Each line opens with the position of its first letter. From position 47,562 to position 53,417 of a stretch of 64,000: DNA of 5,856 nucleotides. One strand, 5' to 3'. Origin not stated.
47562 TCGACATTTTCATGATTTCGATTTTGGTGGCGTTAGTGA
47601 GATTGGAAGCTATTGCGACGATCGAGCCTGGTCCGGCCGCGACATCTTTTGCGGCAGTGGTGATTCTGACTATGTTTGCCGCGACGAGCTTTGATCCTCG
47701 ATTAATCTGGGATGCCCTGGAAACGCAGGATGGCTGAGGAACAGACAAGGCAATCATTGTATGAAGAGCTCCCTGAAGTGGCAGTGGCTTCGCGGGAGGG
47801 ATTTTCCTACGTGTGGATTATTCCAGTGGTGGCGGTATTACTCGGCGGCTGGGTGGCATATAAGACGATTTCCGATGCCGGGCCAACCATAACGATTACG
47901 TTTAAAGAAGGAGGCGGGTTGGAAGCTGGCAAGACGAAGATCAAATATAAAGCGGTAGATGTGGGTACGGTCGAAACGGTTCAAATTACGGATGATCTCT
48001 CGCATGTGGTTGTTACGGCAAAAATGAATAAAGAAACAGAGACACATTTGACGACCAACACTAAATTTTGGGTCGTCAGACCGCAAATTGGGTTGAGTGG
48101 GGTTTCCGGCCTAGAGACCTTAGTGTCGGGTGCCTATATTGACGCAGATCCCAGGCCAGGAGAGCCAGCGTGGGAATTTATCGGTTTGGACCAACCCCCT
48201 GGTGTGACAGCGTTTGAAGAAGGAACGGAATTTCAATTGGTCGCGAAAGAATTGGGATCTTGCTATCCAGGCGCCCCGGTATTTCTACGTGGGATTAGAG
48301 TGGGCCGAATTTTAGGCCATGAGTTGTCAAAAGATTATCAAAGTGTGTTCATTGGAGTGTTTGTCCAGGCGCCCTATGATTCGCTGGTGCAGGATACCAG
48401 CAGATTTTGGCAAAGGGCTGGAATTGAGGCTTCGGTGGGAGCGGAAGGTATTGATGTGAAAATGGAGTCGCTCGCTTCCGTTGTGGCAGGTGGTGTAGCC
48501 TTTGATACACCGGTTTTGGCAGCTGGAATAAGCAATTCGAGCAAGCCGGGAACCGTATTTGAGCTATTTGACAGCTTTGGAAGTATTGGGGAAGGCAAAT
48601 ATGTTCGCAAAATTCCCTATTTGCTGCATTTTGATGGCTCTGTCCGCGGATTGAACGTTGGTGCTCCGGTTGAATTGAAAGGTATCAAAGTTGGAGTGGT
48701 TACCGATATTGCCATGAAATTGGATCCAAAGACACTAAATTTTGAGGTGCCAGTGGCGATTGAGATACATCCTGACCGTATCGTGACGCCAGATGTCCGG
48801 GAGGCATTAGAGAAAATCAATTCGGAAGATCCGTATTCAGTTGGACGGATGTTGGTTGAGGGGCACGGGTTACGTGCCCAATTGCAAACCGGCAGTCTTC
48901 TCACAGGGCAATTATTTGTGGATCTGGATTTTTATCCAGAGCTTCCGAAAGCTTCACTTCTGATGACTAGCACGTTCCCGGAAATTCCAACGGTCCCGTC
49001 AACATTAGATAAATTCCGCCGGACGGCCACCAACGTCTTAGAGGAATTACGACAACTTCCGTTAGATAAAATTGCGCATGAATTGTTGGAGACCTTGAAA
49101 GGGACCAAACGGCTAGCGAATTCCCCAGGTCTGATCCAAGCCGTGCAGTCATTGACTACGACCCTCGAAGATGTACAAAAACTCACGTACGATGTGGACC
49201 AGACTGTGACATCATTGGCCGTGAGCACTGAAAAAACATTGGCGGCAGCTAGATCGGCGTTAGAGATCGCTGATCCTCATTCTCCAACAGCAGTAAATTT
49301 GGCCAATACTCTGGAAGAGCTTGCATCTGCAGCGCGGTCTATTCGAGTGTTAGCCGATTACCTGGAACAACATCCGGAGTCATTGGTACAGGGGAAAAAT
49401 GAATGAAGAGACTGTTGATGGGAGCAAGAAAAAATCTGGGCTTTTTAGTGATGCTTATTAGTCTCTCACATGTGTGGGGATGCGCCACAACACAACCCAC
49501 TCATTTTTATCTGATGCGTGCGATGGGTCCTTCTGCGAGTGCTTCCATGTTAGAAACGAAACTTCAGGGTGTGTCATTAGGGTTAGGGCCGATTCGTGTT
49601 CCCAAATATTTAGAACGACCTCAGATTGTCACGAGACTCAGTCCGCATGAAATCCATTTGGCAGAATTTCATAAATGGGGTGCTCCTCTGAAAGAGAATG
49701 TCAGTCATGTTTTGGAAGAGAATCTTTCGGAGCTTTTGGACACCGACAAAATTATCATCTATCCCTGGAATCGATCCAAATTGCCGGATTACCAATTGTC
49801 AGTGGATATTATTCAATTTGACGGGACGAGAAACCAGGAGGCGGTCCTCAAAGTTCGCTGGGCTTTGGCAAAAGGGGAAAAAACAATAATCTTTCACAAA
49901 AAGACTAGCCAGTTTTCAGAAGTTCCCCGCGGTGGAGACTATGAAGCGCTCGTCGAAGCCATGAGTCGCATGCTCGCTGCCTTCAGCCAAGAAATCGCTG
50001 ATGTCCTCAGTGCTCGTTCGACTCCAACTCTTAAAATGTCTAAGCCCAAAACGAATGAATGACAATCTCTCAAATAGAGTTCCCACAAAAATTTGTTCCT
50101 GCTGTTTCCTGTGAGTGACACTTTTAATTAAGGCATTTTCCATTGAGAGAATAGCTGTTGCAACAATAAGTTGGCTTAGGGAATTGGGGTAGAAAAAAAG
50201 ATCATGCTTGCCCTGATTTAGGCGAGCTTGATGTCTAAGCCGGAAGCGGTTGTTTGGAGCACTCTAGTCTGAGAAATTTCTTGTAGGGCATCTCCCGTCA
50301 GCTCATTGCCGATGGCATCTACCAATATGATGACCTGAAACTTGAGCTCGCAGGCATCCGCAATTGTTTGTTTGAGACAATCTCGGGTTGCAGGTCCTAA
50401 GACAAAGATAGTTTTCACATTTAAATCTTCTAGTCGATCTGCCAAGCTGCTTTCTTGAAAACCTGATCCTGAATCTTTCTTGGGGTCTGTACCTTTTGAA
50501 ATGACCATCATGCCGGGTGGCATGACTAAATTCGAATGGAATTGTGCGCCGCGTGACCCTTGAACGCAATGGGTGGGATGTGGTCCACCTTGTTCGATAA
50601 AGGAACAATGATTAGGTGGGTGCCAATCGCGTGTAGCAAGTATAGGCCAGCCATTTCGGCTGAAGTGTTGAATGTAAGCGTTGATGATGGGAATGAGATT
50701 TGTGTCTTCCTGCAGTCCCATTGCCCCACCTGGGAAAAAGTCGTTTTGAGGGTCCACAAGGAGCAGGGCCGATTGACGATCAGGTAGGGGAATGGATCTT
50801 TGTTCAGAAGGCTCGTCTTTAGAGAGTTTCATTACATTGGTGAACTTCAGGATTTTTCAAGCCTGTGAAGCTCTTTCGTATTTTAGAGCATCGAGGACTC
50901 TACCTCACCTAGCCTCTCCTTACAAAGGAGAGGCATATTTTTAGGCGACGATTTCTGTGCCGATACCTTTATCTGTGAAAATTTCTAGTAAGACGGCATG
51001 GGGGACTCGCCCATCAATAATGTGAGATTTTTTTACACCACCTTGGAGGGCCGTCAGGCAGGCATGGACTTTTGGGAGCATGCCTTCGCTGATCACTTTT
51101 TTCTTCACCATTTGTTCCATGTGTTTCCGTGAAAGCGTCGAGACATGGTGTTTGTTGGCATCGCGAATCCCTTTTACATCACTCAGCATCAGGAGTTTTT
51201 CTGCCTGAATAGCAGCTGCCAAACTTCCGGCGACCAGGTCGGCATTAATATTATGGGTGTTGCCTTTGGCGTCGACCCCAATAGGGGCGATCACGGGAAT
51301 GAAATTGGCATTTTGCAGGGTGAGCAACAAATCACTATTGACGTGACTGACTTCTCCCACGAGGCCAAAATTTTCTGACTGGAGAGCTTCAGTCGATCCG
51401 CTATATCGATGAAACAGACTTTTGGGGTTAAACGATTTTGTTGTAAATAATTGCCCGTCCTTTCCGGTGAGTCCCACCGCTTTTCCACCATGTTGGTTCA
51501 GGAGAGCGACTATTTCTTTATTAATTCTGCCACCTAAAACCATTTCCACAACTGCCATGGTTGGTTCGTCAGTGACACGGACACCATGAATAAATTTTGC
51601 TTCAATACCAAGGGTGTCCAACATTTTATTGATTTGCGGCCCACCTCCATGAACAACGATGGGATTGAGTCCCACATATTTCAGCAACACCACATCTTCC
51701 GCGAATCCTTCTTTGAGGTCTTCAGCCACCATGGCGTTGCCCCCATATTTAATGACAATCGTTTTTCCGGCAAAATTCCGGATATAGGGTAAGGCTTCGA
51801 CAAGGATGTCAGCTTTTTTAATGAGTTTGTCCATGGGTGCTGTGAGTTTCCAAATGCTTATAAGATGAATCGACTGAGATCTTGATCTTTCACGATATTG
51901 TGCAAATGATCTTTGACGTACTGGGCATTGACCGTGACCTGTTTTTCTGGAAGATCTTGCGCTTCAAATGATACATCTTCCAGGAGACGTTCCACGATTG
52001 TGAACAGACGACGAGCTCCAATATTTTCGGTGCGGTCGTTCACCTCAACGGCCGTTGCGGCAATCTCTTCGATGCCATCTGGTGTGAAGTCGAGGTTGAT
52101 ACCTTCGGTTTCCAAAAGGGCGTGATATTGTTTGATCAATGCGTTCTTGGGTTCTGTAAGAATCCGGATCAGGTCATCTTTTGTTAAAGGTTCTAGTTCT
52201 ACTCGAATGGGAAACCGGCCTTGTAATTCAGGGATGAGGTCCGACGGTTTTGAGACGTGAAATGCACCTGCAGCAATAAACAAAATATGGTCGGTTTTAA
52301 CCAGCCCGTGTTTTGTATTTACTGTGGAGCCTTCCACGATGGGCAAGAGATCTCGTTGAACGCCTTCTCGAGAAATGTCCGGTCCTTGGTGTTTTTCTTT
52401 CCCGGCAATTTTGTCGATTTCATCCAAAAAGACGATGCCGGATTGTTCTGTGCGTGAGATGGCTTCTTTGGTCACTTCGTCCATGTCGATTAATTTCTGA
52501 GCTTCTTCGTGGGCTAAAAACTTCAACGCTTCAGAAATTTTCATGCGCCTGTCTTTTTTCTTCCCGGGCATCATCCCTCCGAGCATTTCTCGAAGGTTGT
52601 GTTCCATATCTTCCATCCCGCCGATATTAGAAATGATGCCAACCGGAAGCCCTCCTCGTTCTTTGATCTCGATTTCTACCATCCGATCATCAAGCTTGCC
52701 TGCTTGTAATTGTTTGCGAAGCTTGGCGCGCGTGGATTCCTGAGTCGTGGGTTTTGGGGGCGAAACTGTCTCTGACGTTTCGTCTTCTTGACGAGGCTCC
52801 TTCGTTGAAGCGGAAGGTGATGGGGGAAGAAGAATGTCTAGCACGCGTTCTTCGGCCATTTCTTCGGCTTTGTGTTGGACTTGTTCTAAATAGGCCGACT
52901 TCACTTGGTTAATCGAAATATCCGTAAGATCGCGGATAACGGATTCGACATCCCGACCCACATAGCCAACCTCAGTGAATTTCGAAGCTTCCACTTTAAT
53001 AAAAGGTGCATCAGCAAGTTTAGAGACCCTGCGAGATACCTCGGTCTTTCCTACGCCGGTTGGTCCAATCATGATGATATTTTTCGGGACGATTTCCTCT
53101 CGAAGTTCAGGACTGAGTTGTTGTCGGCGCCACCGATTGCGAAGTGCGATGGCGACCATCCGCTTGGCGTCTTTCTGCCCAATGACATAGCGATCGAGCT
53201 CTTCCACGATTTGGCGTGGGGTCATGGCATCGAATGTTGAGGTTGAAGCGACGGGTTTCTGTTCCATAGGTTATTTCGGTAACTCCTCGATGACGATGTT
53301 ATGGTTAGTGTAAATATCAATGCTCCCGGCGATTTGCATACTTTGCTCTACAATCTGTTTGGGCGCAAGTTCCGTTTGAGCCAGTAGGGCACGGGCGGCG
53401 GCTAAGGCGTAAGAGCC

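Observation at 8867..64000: Proliferating 191-bp MITE with 12-bp TIRs and exact 5-bp target-site duplications (nine copies in 64 kb)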

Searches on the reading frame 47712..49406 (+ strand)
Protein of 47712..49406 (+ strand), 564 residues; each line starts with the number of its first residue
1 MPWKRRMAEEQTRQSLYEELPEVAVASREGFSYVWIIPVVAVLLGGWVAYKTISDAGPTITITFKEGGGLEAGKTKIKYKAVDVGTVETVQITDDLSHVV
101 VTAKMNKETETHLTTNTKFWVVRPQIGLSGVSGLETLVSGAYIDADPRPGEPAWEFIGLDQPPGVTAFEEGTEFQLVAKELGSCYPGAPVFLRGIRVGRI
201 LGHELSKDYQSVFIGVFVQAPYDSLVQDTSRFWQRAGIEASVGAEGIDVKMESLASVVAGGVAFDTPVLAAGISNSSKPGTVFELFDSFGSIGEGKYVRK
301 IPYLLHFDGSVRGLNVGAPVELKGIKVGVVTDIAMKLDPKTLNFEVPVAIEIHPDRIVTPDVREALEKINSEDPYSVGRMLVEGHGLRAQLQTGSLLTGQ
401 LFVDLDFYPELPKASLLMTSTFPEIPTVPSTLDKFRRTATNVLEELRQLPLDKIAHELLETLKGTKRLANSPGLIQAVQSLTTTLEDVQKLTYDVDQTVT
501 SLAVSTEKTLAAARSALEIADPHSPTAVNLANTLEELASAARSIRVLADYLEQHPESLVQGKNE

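Call 18: search_protein_families(library=pfam, proteins=[window:47712-49406:+])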
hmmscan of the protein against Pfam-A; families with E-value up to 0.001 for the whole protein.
window:47712-49406:+ (564 aa): 1 family
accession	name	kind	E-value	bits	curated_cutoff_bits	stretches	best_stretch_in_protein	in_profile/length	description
PF02470.25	MlaD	-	1.8e-35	121.5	25.1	3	57-147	2-80/81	MlaD protein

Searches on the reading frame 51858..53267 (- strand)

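Call 18: search_protein_families(library=pfam, proteins=[window:51858-53267:-])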
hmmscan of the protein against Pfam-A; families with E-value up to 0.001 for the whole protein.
window:51858-53267:- (469 aa): 5 families
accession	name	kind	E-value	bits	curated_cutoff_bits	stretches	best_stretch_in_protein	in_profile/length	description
PF07724.20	AAA_2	-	2.3e-34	119.3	27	1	217-355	15-166/166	AAA domain (Cdc48 subfamily)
PF00004.35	AAA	-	4.8e-16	59.8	21.2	2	265-358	45-129/131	ATPase family associated with various cellular activities (AAA)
PF07728.20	AAA_5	-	8e-06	26.3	22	0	63-99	1-38/139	AAA domain (dynein-related subfamily)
PF13401.12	AAA_22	-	1.2e-05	26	27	0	63-138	7-83/130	AAA domain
PF10431.15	ClpB_D2-small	-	0.00033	21.1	21.9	0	361-432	1-63/81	C-terminal, D2-small domain, of ClpB protein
